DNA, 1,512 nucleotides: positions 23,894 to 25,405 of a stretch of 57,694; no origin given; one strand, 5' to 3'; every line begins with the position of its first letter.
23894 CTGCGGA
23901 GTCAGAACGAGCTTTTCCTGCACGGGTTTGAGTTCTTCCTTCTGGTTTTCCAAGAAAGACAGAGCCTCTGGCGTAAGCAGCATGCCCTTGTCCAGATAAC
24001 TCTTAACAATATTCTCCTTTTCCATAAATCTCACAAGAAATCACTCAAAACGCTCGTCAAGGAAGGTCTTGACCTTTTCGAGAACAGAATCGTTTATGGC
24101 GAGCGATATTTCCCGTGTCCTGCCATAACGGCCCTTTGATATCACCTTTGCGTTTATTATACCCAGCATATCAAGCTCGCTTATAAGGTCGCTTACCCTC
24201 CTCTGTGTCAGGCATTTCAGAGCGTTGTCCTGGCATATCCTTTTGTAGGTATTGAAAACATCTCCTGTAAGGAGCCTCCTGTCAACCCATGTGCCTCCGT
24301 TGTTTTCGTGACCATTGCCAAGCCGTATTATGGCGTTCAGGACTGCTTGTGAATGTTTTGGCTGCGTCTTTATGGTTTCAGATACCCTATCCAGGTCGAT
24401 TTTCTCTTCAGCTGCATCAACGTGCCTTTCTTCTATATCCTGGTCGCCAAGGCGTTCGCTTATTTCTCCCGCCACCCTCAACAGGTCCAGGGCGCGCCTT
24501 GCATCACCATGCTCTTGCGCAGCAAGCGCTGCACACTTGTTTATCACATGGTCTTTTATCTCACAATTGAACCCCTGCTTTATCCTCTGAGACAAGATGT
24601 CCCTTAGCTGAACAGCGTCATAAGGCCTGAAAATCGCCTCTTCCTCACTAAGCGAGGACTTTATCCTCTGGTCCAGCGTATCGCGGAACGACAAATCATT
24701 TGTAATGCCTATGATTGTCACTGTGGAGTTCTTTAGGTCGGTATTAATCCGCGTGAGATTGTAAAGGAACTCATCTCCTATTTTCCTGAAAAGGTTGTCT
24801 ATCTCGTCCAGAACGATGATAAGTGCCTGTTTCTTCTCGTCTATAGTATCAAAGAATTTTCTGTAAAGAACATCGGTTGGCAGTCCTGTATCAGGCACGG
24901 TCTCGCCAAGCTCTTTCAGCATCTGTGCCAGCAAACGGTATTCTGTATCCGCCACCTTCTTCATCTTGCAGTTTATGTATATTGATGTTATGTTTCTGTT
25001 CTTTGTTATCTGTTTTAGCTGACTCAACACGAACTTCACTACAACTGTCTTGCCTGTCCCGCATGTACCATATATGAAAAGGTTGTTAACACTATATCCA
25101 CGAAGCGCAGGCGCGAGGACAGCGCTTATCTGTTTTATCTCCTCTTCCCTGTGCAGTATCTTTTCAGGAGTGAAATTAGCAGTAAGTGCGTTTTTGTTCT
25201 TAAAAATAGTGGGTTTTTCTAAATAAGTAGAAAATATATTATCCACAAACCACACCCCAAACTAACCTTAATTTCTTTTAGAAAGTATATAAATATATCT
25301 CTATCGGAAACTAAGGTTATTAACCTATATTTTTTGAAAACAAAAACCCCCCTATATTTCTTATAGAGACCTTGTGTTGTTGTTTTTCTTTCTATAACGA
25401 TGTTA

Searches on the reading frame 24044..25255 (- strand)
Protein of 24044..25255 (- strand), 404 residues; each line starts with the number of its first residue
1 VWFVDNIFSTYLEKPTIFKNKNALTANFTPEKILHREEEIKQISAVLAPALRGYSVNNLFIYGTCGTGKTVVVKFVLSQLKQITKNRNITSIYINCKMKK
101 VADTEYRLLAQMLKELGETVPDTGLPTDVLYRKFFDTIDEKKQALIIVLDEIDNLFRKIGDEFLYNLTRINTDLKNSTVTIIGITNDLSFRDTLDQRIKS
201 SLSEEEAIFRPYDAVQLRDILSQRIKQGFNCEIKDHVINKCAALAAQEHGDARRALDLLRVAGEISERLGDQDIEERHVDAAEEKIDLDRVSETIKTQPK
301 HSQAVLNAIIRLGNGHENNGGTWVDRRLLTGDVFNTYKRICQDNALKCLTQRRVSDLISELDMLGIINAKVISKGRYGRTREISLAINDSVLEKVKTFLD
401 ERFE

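Call 30: search_protein_families(library=pfam, proteins=[window:24044-25255:-], max_evalue=0.01)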
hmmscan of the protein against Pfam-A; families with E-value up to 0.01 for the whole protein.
window:24044-25255:- (404 aa): 18 families
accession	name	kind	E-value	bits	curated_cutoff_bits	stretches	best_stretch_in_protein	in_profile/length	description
PF09079.17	Cdc6_C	-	4.6e-25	87.9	25.1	1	293-392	1-93/96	CDC6, C terminal winged helix domain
PF22703.2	Cdc6_lid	-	1.7e-20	73.1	27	1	218-284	1-68/68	Cdc6 AAA+ ATPase-type lid domain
PF13401.12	AAA_22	-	5e-11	43.5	27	1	58-183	7-122/130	AAA domain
PF13191.12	AAA_16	-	6.5e-10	40.2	32.6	1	34-155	3-144/167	AAA ATPase domain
PF00004.35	AAA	-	5.3e-09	37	21.2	1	60-199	2-119/131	ATPase family associated with various cellular activities (AAA)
PF01637.24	ATPase_2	-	3.1e-07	30.9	33.2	1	35-173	3-141/225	ATPase domain predominantly from Archaea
PF22606.2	Cdc6-ORC-like_ATPase_lid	-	1.2e-06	28.7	27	1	212-267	1-57/60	Cdc6/ORC-like, ATPase lid domain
PF05621.17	TniB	-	8.6e-06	25.8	22.4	1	56-181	35-160/189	Bacterial TniB protein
PF24883.2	NPHP3_N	-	2.8e-05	24.8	24.8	1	58-153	24-134/164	Nephrocystin 3, N-terminal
PF00931.28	NB-ARC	-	5.8e-05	22.9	23.5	1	53-152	15-109/248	NB-ARC domain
PF05673.19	DUF815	-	0.00018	21.2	23.8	1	29-82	26-79/249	Protein of unknown function (DUF815)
PF25201.1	nSTAND6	-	0.00032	21.2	27.7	1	55-119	17-77/148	Novel STAND NTPase 6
PF05729.18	NACHT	-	0.00039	20.7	26.7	1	59-161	3-99/167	NACHT domain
PF07693.20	KAP_NTPase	-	0.0005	19.9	20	0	83-162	90-170/293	KAP family P-loop domain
PF13245.12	AAA_19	-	0.002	18.8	25.1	1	57-155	12-102/134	AAA domain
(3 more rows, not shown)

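Call 80: find_homologous_proteins(query=window:24044-25255:-, max_evalue=1e-30)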
Query window:24044-25255:- (404 aa): 8000 proteins with E <= 1e-30 among 8000 candidates; the best 120 are listed.
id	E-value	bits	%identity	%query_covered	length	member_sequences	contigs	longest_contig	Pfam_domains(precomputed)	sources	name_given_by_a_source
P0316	6.5e-263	889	100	100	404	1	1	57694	PF22703.3,PF22606.3,PF00004.36,PF13401.13,PF01637.25,PF05621.18,PF09079.18,PF00931.29,PF13191.13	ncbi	-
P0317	2.7e-197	673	74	99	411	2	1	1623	PF22703.3,PF22606.3,PF00004.36,PF13401.13,PF01637.25,PF09079.18,PF13191.13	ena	-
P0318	6.8e-196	669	75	99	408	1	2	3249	PF22703.3,PF22606.3,PF00004.36,PF13401.13,PF01637.25,PF09079.18,PF13191.13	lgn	-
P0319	1.3e-182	625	70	98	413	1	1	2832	PF22703.3,PF00004.36,PF13401.13,PF01637.25,PF09079.18,PF13191.13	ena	-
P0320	3.7e-180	617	70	99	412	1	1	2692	PF22703.3,PF22606.3,PF00004.36,PF13401.13,PF05621.18,PF09079.18,PF13191.13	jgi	jgi:cell division control protein 6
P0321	8.9e-179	612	71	99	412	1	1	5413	PF22703.3,PF00004.36,PF13401.13,PF05621.18,PF09079.18,PF13191.13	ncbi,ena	-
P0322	1.5e-178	612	69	99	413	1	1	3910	PF22703.3,PF00004.36,PF13401.13,PF05621.18,PF09079.18,PF13191.13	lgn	-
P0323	1.8e-178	611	70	99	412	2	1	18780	PF22703.3,PF22606.3,PF00004.36,PF13401.13,PF05621.18,PF09079.18,PF13191.13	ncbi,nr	ncbi:MAG: orc1/cdc6 family replication initiation protein [Candidatus Aenigmarchaeota archaeon]|nr:o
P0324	3.6e-177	607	68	99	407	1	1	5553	PF22703.3,PF00004.36,PF13401.13,PF09079.18,PF13191.13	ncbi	-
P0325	2.1e-174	598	67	99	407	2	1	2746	PF22703.3,PF00004.36,PF13401.13,PF09079.18,PF13191.13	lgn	-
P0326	8.3e-174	596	66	99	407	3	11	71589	PF22703.3,PF22606.3,PF00004.36,PF13401.13,PF01637.25,PF09079.18,PF13191.13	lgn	-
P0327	9.5e-174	596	67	99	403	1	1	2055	PF22703.3,PF00004.36,PF13401.13,PF05673.20,PF09079.18,PF13191.13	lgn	-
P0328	1.6e-172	592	66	99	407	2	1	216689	PF22703.3,PF00004.36,PF13401.13,PF09079.18,PF13191.13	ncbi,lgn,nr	ncbi:MAG: orc1/cdc6 family replication initiation protein [Candidatus Aenigmarchaeota archaeon]|nr:o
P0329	4.4e-172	590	68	99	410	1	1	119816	PF22703.3,PF22606.3,PF00004.36,PF13401.13,PF01637.25,PF09079.18,PF13191.13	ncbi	ncbi:MAG: orc1/cdc6 family replication initiation protein [Candidatus Aenigmatarchaeota archaeon]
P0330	5.8e-172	590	67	99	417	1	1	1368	PF22703.3,PF22606.3,PF00004.36,PF13401.13,PF01637.25,PF09079.18,PF13191.13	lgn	-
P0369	9.1e-167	573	67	98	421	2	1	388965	PF22703.3,PF22606.3,PF00004.36,PF13401.13,PF01637.25,PF09079.18,PF13191.13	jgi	-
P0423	2.5e-162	558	62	99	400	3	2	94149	PF22703.3,PF00004.36,PF13401.13,PF01637.25,PF09079.18,PF13191.13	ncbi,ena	-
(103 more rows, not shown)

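Call 81: find_encoding_contigs(protein=P0328, flank=3000, max_places=1)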
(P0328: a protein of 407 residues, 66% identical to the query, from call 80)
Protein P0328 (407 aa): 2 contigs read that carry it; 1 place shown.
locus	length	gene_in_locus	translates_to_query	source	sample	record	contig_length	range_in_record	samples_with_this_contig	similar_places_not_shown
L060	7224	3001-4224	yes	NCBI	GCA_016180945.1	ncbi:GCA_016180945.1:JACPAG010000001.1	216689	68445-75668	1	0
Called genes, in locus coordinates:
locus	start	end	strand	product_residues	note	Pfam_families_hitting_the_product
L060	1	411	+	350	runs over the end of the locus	PF01154:HMG_CoA_synt_N (weak), PF08540:HMG_CoA_synt_C (faint), PF08541:ACP_syn_III_C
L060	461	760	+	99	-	-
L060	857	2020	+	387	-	PF00108:Thiolase_N, PF00109:ketoacyl-synt (weak), PF08545:ACP_syn_III (faint), PF22691:Thiolase_C_1, PF02803:Thiolase_C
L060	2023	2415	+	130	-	PF12172:zf-ChsH2, PF01796:OB_ChsH2_C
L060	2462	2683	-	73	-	-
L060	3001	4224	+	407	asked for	PF13191:AAA_16, PF00004:AAA (weak), PF13401:AAA_22, PF22703:Cdc6_lid, PF09079:WHD_Cdc6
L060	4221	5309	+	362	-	PF00149:Metallophos (weak), PF12850:Metallophos_2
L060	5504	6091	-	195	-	-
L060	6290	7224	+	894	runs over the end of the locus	PF03104:DNA_pol_B_exo1, PF13482:RNase_H_2 (weak), PF00136:DNA_pol_B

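Call 82: find_encoding_contigs(protein=P0369, flank=3000, max_places=1)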
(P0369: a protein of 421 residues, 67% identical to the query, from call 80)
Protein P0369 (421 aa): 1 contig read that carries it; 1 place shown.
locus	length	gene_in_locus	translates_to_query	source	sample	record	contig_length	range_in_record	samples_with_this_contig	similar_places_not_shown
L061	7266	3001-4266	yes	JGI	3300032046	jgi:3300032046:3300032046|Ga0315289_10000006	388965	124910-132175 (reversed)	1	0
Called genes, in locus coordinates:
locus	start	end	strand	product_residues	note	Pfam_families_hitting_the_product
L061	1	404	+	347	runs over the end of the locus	PF08541:ACP_syn_III_C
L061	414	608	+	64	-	-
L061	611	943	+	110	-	-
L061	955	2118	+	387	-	PF00108:Thiolase_N, PF08545:ACP_syn_III (faint), PF22691:Thiolase_C_1, PF02803:Thiolase_C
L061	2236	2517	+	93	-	PF01796:OB_ChsH2_C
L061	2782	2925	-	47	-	-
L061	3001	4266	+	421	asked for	PF01637:ATPase_2, PF13191:AAA_16 (weak), PF00004:AAA (weak), PF13401:AAA_22, PF22606:Cdc6-ORC-like_ATPase_lid (weak), PF22703:Cdc6_lid, PF09079:WHD_Cdc6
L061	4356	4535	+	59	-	-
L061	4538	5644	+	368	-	PF00149:Metallophos, PF12850:Metallophos_2, PF04042:DNA_pol_E_B (weak)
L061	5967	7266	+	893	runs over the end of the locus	PF03104:DNA_pol_B_exo1, PF00136:DNA_pol_B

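Call 83: find_encoding_contigs(protein=P0423, flank=3000, max_places=1)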
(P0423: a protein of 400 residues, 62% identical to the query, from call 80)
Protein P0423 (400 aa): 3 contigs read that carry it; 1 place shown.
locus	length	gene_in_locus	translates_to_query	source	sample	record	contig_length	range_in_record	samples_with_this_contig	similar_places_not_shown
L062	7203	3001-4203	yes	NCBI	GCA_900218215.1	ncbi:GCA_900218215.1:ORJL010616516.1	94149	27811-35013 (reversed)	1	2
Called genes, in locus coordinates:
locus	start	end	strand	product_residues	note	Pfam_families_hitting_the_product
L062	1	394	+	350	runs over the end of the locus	PF08540:HMG_CoA_synt_C (faint), PF08541:ACP_syn_III_C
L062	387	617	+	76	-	-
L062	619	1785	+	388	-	PF00108:Thiolase_N, PF00109:ketoacyl-synt, PF02803:Thiolase_C, PF22691:Thiolase_C_1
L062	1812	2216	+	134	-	PF12172:zf-ChsH2 (weak), PF01796:OB_ChsH2_C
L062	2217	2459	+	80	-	-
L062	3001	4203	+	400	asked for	PF01637:ATPase_2, PF13191:AAA_16 (weak), PF13401:AAA_22, PF00004:AAA (weak), PF22703:Cdc6_lid, PF09079:WHD_Cdc6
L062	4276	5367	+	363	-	-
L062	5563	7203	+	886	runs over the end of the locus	PF03104:DNA_pol_B_exo1, PF00136:DNA_pol_B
